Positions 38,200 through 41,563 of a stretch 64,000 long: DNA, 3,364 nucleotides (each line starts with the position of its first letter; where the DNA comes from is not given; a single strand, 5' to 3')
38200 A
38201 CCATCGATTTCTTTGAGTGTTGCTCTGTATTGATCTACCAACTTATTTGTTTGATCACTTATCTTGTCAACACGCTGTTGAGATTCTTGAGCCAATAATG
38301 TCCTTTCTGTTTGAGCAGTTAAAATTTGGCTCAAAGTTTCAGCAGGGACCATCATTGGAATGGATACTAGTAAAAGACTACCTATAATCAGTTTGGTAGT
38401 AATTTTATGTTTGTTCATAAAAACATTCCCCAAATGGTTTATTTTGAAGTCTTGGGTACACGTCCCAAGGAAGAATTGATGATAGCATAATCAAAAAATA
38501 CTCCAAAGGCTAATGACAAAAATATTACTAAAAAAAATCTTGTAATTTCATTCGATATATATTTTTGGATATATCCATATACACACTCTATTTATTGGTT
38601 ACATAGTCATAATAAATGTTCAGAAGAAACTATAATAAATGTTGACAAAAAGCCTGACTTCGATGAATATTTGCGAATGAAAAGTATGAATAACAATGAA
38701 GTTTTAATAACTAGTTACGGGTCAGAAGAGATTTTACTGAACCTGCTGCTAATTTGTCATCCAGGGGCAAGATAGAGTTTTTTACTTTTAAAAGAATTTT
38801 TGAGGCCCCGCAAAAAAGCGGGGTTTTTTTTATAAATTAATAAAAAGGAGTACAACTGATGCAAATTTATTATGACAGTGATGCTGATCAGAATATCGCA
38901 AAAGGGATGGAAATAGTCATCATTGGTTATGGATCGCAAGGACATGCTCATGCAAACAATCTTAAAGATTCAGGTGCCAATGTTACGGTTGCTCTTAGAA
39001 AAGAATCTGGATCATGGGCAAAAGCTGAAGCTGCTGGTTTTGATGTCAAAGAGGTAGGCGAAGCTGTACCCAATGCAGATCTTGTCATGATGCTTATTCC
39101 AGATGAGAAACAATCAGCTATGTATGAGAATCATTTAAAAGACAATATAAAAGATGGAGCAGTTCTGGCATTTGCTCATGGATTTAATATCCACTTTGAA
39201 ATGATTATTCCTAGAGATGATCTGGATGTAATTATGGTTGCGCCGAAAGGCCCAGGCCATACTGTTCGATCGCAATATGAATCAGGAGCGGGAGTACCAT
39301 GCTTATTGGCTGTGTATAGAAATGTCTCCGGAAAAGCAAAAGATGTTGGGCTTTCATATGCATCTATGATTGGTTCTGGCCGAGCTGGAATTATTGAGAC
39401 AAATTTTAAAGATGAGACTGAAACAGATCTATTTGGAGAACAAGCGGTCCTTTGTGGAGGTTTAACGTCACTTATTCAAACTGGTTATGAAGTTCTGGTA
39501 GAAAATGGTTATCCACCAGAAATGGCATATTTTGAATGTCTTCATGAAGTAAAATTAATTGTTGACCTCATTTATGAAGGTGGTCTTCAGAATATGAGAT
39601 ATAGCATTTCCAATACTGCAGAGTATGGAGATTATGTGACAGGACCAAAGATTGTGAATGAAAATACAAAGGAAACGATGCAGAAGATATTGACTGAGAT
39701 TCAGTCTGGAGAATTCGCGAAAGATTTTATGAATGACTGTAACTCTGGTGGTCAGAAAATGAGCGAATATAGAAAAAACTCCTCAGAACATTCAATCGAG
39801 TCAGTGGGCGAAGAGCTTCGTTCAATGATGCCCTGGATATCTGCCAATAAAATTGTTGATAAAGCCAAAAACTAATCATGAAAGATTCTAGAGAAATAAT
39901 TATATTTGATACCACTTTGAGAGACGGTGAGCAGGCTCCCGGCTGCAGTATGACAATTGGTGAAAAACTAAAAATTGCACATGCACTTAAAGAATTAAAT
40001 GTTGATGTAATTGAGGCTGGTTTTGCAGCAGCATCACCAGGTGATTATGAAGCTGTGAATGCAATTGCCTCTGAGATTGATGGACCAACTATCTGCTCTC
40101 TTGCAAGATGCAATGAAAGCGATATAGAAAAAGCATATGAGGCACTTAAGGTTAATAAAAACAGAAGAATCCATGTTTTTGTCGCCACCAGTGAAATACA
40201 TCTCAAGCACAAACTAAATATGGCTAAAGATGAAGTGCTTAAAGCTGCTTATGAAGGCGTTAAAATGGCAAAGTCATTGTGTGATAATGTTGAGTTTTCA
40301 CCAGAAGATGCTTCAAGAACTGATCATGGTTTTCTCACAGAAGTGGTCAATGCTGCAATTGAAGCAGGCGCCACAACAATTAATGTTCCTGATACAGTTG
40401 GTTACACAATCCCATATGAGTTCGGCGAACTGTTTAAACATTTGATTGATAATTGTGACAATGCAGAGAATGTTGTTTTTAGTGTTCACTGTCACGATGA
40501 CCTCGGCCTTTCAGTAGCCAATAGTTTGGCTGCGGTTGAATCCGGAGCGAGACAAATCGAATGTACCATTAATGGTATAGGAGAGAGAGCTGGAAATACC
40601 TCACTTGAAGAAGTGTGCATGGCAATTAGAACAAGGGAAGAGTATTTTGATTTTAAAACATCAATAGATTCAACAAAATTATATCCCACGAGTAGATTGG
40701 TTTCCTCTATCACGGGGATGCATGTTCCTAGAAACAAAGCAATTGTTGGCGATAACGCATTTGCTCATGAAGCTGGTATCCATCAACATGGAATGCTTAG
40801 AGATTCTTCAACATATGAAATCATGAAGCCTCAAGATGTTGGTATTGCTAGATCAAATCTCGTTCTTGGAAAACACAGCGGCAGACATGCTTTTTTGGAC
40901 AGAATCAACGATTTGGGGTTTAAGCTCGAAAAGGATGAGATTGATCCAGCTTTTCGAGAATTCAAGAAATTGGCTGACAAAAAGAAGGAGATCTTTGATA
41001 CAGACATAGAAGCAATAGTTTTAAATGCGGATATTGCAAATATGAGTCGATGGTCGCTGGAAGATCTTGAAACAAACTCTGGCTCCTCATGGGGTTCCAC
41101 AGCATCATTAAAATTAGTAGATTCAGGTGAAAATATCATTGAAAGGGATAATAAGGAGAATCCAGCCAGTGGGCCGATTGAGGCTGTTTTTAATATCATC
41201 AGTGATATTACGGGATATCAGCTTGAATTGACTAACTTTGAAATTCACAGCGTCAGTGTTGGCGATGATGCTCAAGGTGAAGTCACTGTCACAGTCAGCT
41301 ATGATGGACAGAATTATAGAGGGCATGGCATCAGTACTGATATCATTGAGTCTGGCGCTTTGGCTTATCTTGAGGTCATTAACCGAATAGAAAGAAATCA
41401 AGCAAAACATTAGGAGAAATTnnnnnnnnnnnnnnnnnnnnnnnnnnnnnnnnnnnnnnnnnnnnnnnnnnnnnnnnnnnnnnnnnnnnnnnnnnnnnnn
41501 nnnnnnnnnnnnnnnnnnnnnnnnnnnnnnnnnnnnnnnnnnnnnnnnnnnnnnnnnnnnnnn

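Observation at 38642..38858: Candidate Leu/Ile-rich leader peptide and transcription attenuator controlling an ilvC-leuA-ilvE-leuCDB operon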

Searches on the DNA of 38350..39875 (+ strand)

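Call 4: search_rna_families(source=window, start=38350, end=38950, threshold=evalue, max_evalue=10, show_alignments=3)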
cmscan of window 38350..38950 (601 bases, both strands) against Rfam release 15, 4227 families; matches with E-value up to 10: 22.
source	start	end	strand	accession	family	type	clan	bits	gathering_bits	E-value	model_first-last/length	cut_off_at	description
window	38751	38830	+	RF01401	rseX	Gene; sRNA;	-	26.2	50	0.49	1-94/94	no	rseX Hfq binding RNA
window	38749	38831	+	RF00513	Trp_leader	Cis-reg; leader;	-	23.9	41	0.017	1-100/100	no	Tryptophan operon leader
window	38768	38833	+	RF01859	Phe_leader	Cis-reg; leader;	-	22.1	55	0.32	1-125/125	no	Phenylalanine leader peptide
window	38826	38904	+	RF01592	plasmodium_snoR17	Gene; snRNA; snoRNA; CD-box;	-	21.9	51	6.4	1-80/80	no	small nucleolar RNA snoR17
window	38760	38833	+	RF02837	anti-hemB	Gene; sRNA;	-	19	49.5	0.06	1-81/81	no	Burkholderia RNA 7 (anti-hemB)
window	38786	38834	+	RF02721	sca_ncR26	Gene; snRNA; snoRNA; scaRNA;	-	18.5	37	3.1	1-68/68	no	Small Cajal body specific RNA ncR26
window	38684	38838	+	RF02860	Arrc14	Gene; sRNA;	-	17.6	99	5.5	1-167/167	no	Actinobacillus sRNA 14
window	38771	38860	+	RF01027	mir-765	Gene; miRNA;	-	17.2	130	1.5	1-114/114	no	mir-765 microRNA precursor family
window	38810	38865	+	RF02081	STnc550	Gene; sRNA;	-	16.9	48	0.089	244-302/388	no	Enterobacterial sRNA STnc550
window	38526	38582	-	RF01810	pntA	Gene; sRNA;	-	16.7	54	9.1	1-62/62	no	pntA sRNA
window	38655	38747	+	RF01978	HOTAIRM1_4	Gene; lncRNA;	-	16.2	40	9.6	1-102/102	no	HOX antisense intergenic RNA myeloid 1 conserved region 4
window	38361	38463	+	RF00421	SNORA32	Gene; snRNA; snoRNA; HACA-box;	-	16.2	60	9.7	1-121/121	no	Small nucleolar RNA SNORA32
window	38705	38832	+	RF00022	GcvB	Gene;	-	16.1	42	0.37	1-204/204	no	GcvB RNA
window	38634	38671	+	RF00071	SNORD73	Gene; snRNA; snoRNA; CD-box;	-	16.1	42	9.8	1-72/72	no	Small nucleolar RNA SNORD73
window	38747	38827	+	RF01393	isrJ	Gene; sRNA;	-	14.3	37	6.4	1-75/75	no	isrJ Hfq binding RNA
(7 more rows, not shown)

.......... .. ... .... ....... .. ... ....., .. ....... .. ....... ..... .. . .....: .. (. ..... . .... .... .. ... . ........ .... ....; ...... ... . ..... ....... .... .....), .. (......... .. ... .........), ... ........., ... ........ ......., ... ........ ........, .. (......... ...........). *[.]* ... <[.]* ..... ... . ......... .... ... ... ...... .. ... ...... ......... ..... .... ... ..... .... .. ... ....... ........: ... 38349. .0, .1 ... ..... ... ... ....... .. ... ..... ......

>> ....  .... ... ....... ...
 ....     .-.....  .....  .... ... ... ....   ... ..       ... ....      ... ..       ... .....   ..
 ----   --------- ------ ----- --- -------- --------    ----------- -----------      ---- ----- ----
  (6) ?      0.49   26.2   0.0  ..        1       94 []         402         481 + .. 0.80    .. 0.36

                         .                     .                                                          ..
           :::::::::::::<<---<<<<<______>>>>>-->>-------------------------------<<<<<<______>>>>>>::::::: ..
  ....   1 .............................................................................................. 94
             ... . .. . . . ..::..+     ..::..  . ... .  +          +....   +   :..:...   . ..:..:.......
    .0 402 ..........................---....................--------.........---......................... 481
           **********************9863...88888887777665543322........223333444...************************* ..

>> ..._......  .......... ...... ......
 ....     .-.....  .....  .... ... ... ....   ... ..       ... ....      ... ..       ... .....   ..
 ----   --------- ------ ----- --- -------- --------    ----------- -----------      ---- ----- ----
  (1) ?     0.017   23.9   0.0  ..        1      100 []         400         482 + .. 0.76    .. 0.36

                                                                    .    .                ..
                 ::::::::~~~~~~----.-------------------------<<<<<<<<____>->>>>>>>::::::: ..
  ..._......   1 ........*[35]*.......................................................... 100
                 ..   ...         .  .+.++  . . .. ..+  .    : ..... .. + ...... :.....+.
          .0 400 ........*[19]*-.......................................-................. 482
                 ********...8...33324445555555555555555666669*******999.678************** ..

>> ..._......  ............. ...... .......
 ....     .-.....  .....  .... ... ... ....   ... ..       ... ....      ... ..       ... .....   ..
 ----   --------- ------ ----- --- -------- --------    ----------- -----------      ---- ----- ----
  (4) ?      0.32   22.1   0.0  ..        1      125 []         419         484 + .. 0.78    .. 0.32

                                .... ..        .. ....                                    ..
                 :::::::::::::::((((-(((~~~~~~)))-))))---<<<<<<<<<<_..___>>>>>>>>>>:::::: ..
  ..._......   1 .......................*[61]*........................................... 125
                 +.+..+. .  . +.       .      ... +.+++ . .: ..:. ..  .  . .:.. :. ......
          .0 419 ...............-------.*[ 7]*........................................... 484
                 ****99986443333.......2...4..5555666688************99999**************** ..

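Call 47: search_rna_families(sources=[L002, L007, L008, L018, L093, L190], threshold=gathering)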
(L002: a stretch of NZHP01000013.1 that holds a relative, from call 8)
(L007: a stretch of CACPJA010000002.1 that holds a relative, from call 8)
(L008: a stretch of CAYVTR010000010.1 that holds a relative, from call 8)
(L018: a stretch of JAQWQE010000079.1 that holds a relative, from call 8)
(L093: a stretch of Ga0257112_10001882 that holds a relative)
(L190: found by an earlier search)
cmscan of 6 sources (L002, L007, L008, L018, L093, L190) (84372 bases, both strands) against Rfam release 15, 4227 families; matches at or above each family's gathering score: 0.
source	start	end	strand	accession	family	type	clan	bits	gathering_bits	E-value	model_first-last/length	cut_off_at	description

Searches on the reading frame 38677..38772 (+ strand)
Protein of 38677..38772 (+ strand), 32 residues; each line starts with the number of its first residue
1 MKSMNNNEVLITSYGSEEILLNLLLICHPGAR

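Call 45: list_cluster_members(proteins=[window:38677-38772:+, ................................, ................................, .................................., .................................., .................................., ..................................])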
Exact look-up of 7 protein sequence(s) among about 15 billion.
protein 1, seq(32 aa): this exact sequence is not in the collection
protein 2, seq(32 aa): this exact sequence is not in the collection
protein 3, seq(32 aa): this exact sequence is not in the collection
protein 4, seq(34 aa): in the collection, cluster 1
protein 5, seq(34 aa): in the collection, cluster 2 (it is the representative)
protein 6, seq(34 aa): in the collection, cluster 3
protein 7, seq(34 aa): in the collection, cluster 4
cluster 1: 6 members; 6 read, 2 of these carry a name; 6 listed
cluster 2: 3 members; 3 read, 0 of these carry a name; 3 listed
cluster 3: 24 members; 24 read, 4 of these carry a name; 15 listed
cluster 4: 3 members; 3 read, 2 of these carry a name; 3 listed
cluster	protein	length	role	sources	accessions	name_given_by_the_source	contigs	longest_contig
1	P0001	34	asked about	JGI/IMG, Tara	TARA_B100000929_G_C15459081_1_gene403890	hypothetical protein | strand:+ start:562 stop:666 length:105 start_codon:yes stop_codon:yes gene_type:complete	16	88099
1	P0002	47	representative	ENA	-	-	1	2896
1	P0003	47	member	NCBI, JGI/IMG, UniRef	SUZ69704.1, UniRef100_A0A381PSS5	uncharacterized protein METZ01_LOCUS22558 [marine metagenome] | Uncharacterized protein n=1 Tax=marine metagenome TaxID=408172 RepID=A0A381PSS5_9ZZZZ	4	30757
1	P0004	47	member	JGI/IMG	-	-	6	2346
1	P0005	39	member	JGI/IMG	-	-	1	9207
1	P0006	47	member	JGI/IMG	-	-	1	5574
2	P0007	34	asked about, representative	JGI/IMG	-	-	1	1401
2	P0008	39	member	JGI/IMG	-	-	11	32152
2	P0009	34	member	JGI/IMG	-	-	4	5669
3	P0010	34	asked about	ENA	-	-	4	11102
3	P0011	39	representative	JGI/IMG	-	hypothetical protein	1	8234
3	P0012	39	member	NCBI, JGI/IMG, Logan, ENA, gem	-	hypothetical protein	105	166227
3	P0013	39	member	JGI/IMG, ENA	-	hypothetical protein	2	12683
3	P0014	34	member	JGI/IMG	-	hypothetical protein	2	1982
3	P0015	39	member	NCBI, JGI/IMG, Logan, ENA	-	-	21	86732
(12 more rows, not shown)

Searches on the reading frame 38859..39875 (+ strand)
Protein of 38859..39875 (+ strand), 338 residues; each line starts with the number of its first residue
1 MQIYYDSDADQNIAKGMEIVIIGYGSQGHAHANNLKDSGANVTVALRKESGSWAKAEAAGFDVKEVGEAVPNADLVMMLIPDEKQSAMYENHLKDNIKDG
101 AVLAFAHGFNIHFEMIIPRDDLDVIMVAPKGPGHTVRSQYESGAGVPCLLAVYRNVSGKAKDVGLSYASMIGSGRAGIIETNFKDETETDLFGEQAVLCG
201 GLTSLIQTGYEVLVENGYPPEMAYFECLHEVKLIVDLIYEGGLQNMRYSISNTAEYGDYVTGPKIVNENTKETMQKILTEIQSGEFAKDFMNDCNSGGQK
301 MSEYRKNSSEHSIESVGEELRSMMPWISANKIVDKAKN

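Call 6: search_protein_families(library=ncbifam, proteins=[window:38859-39875:+])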
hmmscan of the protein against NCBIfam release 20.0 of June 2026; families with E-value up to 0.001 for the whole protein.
window:38859-39875:+ (338 aa): 10 families
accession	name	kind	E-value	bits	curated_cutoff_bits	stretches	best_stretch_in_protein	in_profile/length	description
NF004017.0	PRK05479.1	equivalog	9.4e-166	550.6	336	1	1-335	2-336/337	ketol-acid reductoisomerase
TIGR00465.1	ilvC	equivalog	4.5e-132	439.8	226.15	1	15-326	2-312/314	ketol-acid reductoisomerase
NF009940.0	PRK13403.1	equivalog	6.6e-127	423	406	1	1-333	1-332/335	ketol-acid reductoisomerase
NF003557.0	PRK05225.1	equivalog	5.8e-66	223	713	2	10-219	31-246/491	ketol-acid reductoisomerase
NF004005.0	PRK05476.2-3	equivalog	5.1e-09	35.4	275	1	15-114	207-302/418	adenosylhomocysteinase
TIGR00936.1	ahcY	equivalog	2.5e-08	33.2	497.6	1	13-115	202-300/416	adenosylhomocysteinase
NF004009.0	PRK05476.3-2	equivalog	3.9e-06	26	485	1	14-108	269-359/487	adenosylhomocysteinase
NF009127.0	PRK12480.1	equivalog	0.00011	21.4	579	1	13-108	143-236/330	D-lactate dehydrogenase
TIGR02853.1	spore_dpaA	equivalog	0.00014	21.2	319.65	1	16-82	151-219/287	dipicolinic acid synthetase subunit A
NF006162.0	PRK08306.1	equivalog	0.00017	21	261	1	16-82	154-222/297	dipicolinate synthase subunit DpsA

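Call 8: find_related_loci(query=window:38859-39875:+, collection=genome_contigs, flank=8000)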
Query window:38859-39875:+ (338 aa) in genome_contigs; peptide patterns used: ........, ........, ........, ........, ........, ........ (x = any residue, [..] = any of these).
413 stretches matched a pattern; 373 encode a relative of the query (tblastn E <= 1e-3); the best 80 are kept; 80 distinct loci.
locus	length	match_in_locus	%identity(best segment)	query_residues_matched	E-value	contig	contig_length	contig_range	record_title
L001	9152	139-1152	91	1-338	0e+0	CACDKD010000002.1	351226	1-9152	uncultured gamma proteobacterium genome assembly, contig: AG-365-L08_NODE_2, whole genome shotgun sequence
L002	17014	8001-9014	90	1-338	0e+0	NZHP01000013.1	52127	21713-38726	MAG: Gammaproteobacteria bacterium isolate MED641 MHASMcontig_784510, whole genome shotgun sequence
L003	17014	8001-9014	90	1-338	0e+0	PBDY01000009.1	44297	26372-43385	MAG: Gammaproteobacteria bacterium isolate SP335 33218, whole genome shotgun sequence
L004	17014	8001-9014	90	1-338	0e+0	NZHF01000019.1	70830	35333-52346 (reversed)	MAG: Gammaproteobacteria bacterium isolate MED656 70604, whole genome shotgun sequence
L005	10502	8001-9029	77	1-338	0e+0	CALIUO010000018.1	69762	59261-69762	MAG: uncultured SAR86 cluster bacterium isolate S1_Bin_METABAT__256_1 genome assembly, contig: c_000001370746, whole gen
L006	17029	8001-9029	77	1-338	0e+0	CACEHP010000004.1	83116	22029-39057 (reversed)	uncultured SAR86 cluster bacterium isolate AG-390-N20 genome assembly, contig: AG-390-N20_NODE_4, whole genome shotgun s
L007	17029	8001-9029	77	1-338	0e+0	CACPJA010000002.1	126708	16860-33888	MAG: uncultured gamma proteobacterium genome assembly, contig: AG-435-A22_NODE_2, whole genome shotgun sequence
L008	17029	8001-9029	77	1-338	0e+0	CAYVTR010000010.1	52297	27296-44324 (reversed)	MAG TPA_asm: uncultured Woeseia sp. isolate SRP200020_co5_351 genome assembly, contig: NODE_909_length_52297_cov_52.6404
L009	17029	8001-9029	77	1-338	0e+0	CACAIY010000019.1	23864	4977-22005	uncultured SAR86 cluster bacterium isolate AG-343-L05 genome assembly, contig: AG-343-L05_NODE_20, whole genome shotgun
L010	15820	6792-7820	77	1-338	0e+0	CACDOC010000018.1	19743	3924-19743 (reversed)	uncultured SAR86 cluster bacterium isolate AG-365-P19 genome assembly, contig: AG-365-P19_NODE_18, whole genome shotgun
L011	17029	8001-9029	77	1-338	0e+0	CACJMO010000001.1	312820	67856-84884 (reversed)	MAG: uncultured SAR86 cluster bacterium isolate AG-447-K19 genome assembly, contig: AG-447-K19_NODE_1, whole genome shot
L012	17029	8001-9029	76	1-338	0e+0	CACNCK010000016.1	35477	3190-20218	MAG: uncultured SAR86 cluster bacterium isolate AG-920-D21 genome assembly, contig: AG-920-D21_NODE_16, whole genome sho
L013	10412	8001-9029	77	1-338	0e+0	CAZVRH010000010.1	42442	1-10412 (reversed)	MAG TPA_asm: uncultured Woeseia sp. isolate SRP077602_co9_444 genome assembly, contig: NODE_772_length_42442_cov_20.3414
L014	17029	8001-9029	77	1-338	0e+0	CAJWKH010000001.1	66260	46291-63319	MAG TPA_asm: uncultured Gammaproteobacteria bacterium isolate ERR598946_bin.81_MetaBAT_v2.12.1_MAG genome assembly, cont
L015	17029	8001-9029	76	1-338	0e+0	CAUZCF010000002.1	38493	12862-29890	MAG: Gammaproteobacteria bacterium isolate CB27_Tmax.92 genome assembly, contig: Ga0310121_10000618, whole genome shotgu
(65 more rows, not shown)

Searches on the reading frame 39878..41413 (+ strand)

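Call 6: search_protein_families(library=ncbifam, proteins=[window:39878-41413:+])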
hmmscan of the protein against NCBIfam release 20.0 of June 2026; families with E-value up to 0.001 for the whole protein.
window:39878-41413:+ (511 aa): 27 families (the best 25 are shown)
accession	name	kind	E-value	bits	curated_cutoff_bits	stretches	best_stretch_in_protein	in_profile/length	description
NF002086.0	PRK00915.1-3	equivalog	4.5e-226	751.3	532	1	2-509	2-506/516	2-isopropylmalate synthase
TIGR00973.1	leuA_bact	equivalog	9.4e-211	700.5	598.7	1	7-502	2-494/494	2-isopropylmalate synthase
NF002087.0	PRK00915.1-4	equivalog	1.2e-206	687.3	729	1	3-510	3-508/516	2-isopropylmalate synthase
NF002088.0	PRK00915.1-5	equivalog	7.8e-198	658.1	697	1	5-509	2-503/514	2-isopropylmalate synthase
NF002084.0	PRK00915.1-1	equivalog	1.1e-184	614.9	748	1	5-508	3-503/523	2-isopropylmalate synthase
NF002085.0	PRK00915.1-2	subfamily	1.4e-142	476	517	1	2-506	9-501/504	2-isopropylmalate synthase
TIGR02090.1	LEU1_arch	subfamily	9.1e-127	423.1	484.75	1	7-381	1-363/363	isopropylmalate/citramalate/homocitrate synthases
NF041069.1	IPMS_Sufob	equivalog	9.5e-127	423.3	600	1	8-382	2-366/371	isopropylmalate synthase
TIGR02660.1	nifV_homocitr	equivalog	3.3e-93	312.9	462.9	1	7-376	2-360/365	homocitrate synthase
TIGR02146.1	LysS_fung_arch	equivalog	1.7e-82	277.4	413.55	1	9-363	1-343/344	homocitrate synthase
NF042434.1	IPMS_Lepto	equivalog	1.2e-71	241.7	500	1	4-369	3-373/374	2-isopropylmalate synthase LeuA2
TIGR00977.1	citramal_synth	equivalog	3.4e-60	203.8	450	1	7-501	2-513/526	citramalate synthase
NF042433.1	CitmalDyn_Leptosp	equivalog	3.4e-50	171.1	950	1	5-460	6-460/514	(R)-citramalate synthase CimA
NF002991.1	PRK03739.1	subfamily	8.8e-50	169.9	455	1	11-503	31-550/550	2-isopropylmalate synthase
TIGR00970.1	leuA_yeast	equivalog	1.6e-40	139.2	697.4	2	11-308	31-343/564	2-isopropylmalate synthase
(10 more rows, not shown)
